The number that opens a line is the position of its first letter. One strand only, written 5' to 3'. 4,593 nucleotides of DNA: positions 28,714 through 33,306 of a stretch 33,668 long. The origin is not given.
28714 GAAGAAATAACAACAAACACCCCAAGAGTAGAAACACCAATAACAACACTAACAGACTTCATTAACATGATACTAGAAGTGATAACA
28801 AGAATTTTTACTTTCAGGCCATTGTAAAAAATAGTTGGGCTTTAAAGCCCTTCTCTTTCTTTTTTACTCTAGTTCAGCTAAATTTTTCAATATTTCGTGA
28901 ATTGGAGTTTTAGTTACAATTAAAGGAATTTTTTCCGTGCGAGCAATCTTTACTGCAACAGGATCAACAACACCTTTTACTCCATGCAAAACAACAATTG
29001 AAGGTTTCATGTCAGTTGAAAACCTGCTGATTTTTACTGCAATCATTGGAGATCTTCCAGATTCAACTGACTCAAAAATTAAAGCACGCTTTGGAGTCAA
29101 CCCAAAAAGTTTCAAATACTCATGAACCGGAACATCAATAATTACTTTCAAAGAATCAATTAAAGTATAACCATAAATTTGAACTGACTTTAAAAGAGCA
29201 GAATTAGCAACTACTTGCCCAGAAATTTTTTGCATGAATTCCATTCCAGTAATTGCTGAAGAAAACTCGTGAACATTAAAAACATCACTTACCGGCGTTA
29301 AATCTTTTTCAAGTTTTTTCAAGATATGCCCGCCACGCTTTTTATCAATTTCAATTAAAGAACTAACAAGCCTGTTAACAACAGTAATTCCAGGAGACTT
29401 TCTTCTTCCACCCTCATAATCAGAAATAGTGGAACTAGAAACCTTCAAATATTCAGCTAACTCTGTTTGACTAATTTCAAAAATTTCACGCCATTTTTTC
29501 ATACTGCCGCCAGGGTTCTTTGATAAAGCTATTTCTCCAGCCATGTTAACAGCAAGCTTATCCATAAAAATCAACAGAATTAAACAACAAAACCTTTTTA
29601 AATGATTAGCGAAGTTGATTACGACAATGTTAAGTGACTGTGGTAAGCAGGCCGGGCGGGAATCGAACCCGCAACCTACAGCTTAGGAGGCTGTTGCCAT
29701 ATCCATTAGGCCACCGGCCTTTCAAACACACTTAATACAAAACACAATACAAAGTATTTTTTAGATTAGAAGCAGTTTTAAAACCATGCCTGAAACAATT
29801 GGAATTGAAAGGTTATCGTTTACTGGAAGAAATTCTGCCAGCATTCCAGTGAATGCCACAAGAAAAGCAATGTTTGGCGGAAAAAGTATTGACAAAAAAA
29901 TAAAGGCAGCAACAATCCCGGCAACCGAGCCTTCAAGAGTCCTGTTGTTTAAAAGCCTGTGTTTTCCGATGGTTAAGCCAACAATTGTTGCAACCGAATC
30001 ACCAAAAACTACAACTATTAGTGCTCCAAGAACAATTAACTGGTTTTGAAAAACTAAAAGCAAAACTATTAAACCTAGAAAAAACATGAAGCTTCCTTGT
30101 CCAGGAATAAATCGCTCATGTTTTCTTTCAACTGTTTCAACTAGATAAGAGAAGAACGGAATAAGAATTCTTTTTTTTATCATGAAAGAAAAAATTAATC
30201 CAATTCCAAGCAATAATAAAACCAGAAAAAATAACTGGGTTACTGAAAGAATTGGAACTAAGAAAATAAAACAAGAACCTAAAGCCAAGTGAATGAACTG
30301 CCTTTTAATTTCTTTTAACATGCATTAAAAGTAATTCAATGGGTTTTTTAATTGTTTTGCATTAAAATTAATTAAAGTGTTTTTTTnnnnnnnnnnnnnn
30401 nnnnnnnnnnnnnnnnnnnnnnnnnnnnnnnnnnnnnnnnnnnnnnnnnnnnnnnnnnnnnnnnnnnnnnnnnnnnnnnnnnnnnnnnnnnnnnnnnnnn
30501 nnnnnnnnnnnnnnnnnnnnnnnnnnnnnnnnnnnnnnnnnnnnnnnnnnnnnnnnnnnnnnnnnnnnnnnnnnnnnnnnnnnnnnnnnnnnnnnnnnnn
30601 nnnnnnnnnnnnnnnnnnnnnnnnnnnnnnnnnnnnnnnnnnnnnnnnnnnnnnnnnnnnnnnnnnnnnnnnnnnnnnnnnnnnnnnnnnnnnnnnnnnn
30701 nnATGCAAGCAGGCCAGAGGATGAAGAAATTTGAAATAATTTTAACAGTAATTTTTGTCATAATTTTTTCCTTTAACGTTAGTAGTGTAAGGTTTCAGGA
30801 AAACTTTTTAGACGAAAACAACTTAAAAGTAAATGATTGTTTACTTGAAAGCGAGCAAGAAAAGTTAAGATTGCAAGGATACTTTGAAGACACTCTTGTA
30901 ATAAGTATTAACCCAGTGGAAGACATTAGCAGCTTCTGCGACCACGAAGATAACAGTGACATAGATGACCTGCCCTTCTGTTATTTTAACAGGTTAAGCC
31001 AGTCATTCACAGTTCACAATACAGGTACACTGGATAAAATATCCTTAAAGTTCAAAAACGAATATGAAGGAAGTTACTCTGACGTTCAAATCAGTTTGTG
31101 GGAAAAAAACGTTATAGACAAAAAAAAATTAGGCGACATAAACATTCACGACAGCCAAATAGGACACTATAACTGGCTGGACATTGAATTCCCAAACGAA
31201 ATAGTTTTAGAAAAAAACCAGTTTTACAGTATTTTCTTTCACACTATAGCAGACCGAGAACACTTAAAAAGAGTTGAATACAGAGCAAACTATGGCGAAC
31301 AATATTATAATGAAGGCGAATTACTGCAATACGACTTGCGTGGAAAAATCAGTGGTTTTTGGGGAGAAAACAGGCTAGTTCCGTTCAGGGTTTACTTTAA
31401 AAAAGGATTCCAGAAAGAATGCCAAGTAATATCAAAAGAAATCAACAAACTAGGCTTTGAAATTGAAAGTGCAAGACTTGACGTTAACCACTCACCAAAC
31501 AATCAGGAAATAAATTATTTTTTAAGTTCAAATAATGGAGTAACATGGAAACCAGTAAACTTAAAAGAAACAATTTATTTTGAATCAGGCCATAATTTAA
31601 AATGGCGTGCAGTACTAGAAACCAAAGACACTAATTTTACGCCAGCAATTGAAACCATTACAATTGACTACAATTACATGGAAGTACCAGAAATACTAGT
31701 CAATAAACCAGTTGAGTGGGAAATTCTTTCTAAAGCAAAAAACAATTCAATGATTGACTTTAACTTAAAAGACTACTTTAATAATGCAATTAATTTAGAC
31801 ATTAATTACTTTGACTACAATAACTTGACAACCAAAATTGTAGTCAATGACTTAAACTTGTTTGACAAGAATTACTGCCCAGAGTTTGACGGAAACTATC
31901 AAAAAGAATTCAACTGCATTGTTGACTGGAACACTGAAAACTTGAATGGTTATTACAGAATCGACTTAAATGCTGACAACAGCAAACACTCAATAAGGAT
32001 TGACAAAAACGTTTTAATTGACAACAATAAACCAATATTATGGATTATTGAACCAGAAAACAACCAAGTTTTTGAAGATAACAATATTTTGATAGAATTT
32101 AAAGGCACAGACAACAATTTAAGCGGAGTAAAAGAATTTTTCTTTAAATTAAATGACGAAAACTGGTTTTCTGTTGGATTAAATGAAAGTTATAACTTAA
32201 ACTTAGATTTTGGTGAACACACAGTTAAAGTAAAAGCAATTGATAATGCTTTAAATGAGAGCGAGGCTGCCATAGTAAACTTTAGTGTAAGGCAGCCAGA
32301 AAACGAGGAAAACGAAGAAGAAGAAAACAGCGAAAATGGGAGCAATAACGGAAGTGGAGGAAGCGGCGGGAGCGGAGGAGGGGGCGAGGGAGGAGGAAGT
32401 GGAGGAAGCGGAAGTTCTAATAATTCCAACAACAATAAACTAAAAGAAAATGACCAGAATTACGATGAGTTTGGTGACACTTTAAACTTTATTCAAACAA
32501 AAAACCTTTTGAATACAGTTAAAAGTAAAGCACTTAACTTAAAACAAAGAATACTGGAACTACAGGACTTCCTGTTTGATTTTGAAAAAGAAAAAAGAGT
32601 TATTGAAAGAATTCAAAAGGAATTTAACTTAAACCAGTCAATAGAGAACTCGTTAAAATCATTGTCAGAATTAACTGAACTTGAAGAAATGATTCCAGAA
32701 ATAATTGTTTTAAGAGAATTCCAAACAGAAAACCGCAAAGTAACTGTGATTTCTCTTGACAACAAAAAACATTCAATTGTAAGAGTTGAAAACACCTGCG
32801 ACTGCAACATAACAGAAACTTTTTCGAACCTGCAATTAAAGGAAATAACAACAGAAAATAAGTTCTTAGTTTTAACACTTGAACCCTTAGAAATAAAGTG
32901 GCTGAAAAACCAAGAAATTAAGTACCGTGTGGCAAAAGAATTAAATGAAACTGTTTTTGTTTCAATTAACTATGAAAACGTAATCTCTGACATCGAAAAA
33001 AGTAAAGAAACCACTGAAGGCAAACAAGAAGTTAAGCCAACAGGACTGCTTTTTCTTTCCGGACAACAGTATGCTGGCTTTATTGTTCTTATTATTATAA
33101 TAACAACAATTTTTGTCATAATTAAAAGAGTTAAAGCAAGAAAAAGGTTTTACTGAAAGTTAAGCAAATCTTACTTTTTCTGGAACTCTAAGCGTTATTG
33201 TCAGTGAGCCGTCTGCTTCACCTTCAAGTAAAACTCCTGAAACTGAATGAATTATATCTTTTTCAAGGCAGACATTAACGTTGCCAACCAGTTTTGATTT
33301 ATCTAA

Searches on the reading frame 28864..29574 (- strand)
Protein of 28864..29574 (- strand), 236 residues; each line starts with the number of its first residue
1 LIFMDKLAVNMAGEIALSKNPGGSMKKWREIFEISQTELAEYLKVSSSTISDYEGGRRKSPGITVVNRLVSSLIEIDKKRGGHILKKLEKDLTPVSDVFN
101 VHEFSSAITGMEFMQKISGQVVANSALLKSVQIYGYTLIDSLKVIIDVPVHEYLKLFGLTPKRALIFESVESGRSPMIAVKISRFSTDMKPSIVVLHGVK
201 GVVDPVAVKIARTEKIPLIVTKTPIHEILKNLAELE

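Call 17: search_protein_families(library=pfam, proteins=[window:28864-29574:-], max_evalue=0.01)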
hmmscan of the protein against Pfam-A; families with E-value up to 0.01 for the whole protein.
window:28864-29574:- (236 aa): 3 families
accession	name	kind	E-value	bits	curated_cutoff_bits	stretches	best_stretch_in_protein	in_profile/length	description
PF01381.28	HTH_3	-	4.1e-07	30.4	23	1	26-69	2-44/55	Helix-turn-helix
PF13560.12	HTH_31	-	6.3e-06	26.8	27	1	34-70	15-51/64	Helix-turn-helix domain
PF12844.13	HTH_19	-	3.6e-05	24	30.2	1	26-70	5-48/64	Helix-turn-helix domain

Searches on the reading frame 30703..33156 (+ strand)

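Call 17: search_protein_families(library=pfam, proteins=[window:30703-33156:+], max_evalue=0.01)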
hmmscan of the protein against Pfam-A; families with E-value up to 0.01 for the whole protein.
window:30703-33156:+ (817 aa): 1 family
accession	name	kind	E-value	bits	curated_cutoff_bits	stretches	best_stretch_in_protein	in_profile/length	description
PF17957.7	Big_7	-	0.0043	18.1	24.1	0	444-510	1-70/70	Bacterial Ig domain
